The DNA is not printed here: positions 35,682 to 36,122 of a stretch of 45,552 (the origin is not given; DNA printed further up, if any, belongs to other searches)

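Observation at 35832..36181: Two tandem paralogous precursor peptides with identical 39-aa C-terminal region and divergent N-termini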

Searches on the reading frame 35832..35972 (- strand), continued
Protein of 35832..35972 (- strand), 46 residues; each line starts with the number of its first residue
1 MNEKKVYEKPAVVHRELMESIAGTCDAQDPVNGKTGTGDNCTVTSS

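Call 79: search_protein_families(library=ncbifam, proteins=[L026:4037-4444:+, L026:4411-5352:+, L026:5349-5645:+, L026:5642-6691:+, L043:447-734:+, L043:740-1783:+, L043:1780-2718:-, L043:2855-3256:-], max_evalue=0.001)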
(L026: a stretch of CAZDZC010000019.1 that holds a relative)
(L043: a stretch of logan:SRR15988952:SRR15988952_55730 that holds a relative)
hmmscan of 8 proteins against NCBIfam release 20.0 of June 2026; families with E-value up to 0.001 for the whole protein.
L026:4037-4444:+ (135 aa): 3 families
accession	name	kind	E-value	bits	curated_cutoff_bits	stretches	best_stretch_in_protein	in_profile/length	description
TIGR02228.1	sigpep_I_arch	equivalog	7.6e-15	55.1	51.85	1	11-101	22-119/158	signal peptidase I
NF046067.1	SigPepSipWBacil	equivalog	1.3e-07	31.4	190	1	25-99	42-124/189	signal peptidase I SipW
TIGR02227.1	sigpep_I_bact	equivalog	0.00024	21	47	1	24-95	23-93/162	signal peptidase I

L026:4411-5352:+ (313 aa): 2 families
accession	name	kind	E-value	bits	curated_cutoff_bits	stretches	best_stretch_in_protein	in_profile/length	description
TIGR04352.1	HprK_rel_A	equivalog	6.7e-08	32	200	1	161-218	96-153/280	HprK-related kinase A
TIGR04249.1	SCM_chp_ScmC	equivalog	5.3e-05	22.7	125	1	156-271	120-244/292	SynChlorMet cassette protein ScmC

L026:5349-5645:+ (98 aa): 4 families
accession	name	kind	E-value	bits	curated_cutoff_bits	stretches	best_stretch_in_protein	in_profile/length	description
NF033536.1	lasso_PqqD_Bac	exception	8.6e-12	45.1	80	1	5-89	4-87/88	lasso peptide biosynthesis PqqD family chaperone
TIGR04248.1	SCM_PqqD_rel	equivalog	2.9e-06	27.4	100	1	23-85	16-78/84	SynChlorMet cassette protein ScmD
NF033530.1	lasso_PqqD_Strm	exception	0.0002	21.5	70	1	18-87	8-77/78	lasso peptide biosynthesis PqqD family chaperone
TIGR04302.1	geo_PqqD_fam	equivalog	0.00066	20.1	100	1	21-86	36-98/102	GeoRSP system PqqD family peptide chaperone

L026:5642-6691:+ (349 aa): 66 families (the best 25 are shown)
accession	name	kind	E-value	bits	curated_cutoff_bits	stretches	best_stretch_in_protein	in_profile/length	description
TIGR04545.1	rSAM_ahbD_hemeb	equivalog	6.9e-38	130.9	500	1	21-184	5-171/339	heme b synthase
TIGR04051.1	rSAM_NirJ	equivalog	3.9e-36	124.8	515.45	1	21-198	7-186/354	heme d1 biosynthesis radical SAM protein NirJ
NF045574.1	sacti_mat_StsB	exception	2.2e-30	106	625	1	17-287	97-371/466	StsB family radical SAM/SPASM domain sactipeptide maturase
TIGR04053.2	TIGR04053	equivalog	9e-30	104.1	395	1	13-182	5-180/366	TIGR04053 family radical SAM/SPASM domain-containing protein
TIGR04055.1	rSAM_NirJ2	equivalog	7.3e-29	101.3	500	1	23-180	7-166/326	putative heme d1 biosynthesis radical SAM protein NirJ2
TIGR03962.1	mycofact_rSAM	equivalog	9.4e-29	100.6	265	1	13-257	9-261/339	mycofactocin radical SAM maturase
TIGR04546.1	rSAM_ahbC_deAc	equivalog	9.7e-29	100.3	650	1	13-176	37-201/390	12,18-didecarboxysiroheme deacetylase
TIGR04303.1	GeoRSP_rSAM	equivalog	3e-28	99.4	400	1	15-181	4-170/325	GeoRSP system radical SAM/SPASM protein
TIGR04054.1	rSAM_NirJ1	equivalog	4.3e-27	94.7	650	1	9-178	30-200/387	putative heme d1 biosynthesis radical SAM protein NirJ1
TIGR04347.1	pseudo_SAM_Halo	equivalog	4.2e-25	88.8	525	1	12-184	35-208/390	TIGR04347 family pseudo-SAM/SPASM protein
TIGR04250.1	SCM_rSAM_ScmE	equivalog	2e-24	86.2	400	1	20-178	7-168/358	SynChlorMet cassette radical SAM/SPASM protein ScmE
TIGR04251.1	SCM_rSAM_ScmF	equivalog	2.9e-23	82.8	400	1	18-194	6-188/353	SynChlorMet cassette radical SAM/SPASM protein ScmF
TIGR04403.1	rSAM_skfB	equivalog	8.8e-22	77.4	300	1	13-183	101-272/402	sporulation killing factor system radical SAM maturase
TIGR02109.1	PQQ_syn_pqqE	equivalog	4.8e-21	75.1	381.35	1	13-180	4-174/358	pyrroloquinoline quinone biosynthesis protein PqqE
TIGR04082.1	rSAM_for_selen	equivalog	2.3e-20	72.8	350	1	21-199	204-382/516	thio(seleno)oxazole modification radical SAM maturase SbtM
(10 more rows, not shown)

L043:447-734:+ (95 aa): 5 families
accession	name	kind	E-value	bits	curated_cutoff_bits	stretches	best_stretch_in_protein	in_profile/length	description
TIGR04302.1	geo_PqqD_fam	equivalog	6.4e-07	29.8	100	1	32-91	44-102/102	GeoRSP system PqqD family peptide chaperone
NF033530.1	lasso_PqqD_Strm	exception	2.7e-06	27.5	70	1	16-89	5-78/78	lasso peptide biosynthesis PqqD family chaperone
NF033536.1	lasso_PqqD_Bac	exception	2.9e-06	27.3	80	1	21-90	18-87/88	lasso peptide biosynthesis PqqD family chaperone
TIGR03859.1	PQQ_PqqD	equivalog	3.6e-06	26.7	46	1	11-89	3-80/81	pyrroloquinoline quinone biosynthesis peptide chaperone PqqD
TIGR04248.1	SCM_PqqD_rel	equivalog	6e-05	23.2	100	1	20-88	12-80/84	SynChlorMet cassette protein ScmD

L043:740-1783:+ (347 aa): 64 families (the best 25 are shown)
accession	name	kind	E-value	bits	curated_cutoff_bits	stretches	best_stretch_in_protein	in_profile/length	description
TIGR04051.1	rSAM_NirJ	equivalog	2.4e-28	99.2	515.45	1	20-184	5-169/354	heme d1 biosynthesis radical SAM protein NirJ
TIGR04545.1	rSAM_ahbD_hemeb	equivalog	7.9e-28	97.9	500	1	21-300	4-304/339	heme b synthase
TIGR03962.1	mycofact_rSAM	equivalog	2.5e-25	89.4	265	1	20-295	15-295/339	mycofactocin radical SAM maturase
TIGR04250.1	SCM_rSAM_ScmE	equivalog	8.3e-23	80.8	400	2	18-181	4-169/358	SynChlorMet cassette radical SAM/SPASM protein ScmE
TIGR04053.2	TIGR04053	equivalog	1.2e-22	80.7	395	1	17-185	8-180/366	TIGR04053 family radical SAM/SPASM domain-containing protein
TIGR04055.1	rSAM_NirJ2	equivalog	2.7e-22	79.7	500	2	23-178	6-161/326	putative heme d1 biosynthesis radical SAM protein NirJ2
NF045574.1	sacti_mat_StsB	exception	4.3e-22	78.6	625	1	10-315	89-391/466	StsB family radical SAM/SPASM domain sactipeptide maturase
TIGR04340.1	rSAM_ACGX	hypoth_equivalog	5.3e-22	78.5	400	2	17-172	3-163/341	radical SAM/SPASM domain protein, ACGX system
NF050035.1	rSAM_WgK_link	exception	5.7e-22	78.2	650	1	19-186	11-179/367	radical SAM/SPASM peptide maturase WgkB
TIGR02109.1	PQQ_syn_pqqE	equivalog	9.8e-22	77.4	381.35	1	17-184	7-175/358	pyrroloquinoline quinone biosynthesis protein PqqE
TIGR04303.1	GeoRSP_rSAM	equivalog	1.8e-20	73.7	400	1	24-184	12-170/325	GeoRSP system radical SAM/SPASM protein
TIGR04054.1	rSAM_NirJ1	equivalog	9.3e-20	70.6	650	1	19-185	38-204/387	putative heme d1 biosynthesis radical SAM protein NirJ1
TIGR04546.1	rSAM_ahbC_deAc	equivalog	2.3e-19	69.5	650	1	20-184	42-206/390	12,18-didecarboxysiroheme deacetylase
TIGR04317.1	W_rSAM_matur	equivalog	1.3e-18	67.3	380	1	19-268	6-260/349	tungsten cofactor oxidoreductase radical SAM maturase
TIGR04251.1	SCM_rSAM_ScmF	equivalog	3e-17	63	400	1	18-183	5-174/353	SynChlorMet cassette radical SAM/SPASM protein ScmF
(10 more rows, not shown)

L043:1780-2718:- (312 aa): 2 families
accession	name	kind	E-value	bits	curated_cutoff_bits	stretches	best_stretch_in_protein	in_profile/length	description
TIGR04352.1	HprK_rel_A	equivalog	1.2e-06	27.9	200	1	158-213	97-150/280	HprK-related kinase A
TIGR04249.1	SCM_chp_ScmC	equivalog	0.00011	21.7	125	1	150-266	117-237/292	SynChlorMet cassette protein ScmC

L043:2855-3256:- (133 aa): 2 families
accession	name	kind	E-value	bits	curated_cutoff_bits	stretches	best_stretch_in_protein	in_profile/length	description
TIGR02228.1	sigpep_I_arch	equivalog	3e-06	27.2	51.85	1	1-75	41-119/158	signal peptidase I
NF046067.1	SigPepSipWBacil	equivalog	0.0002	21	190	1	2-60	49-110/189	signal peptidase I SipW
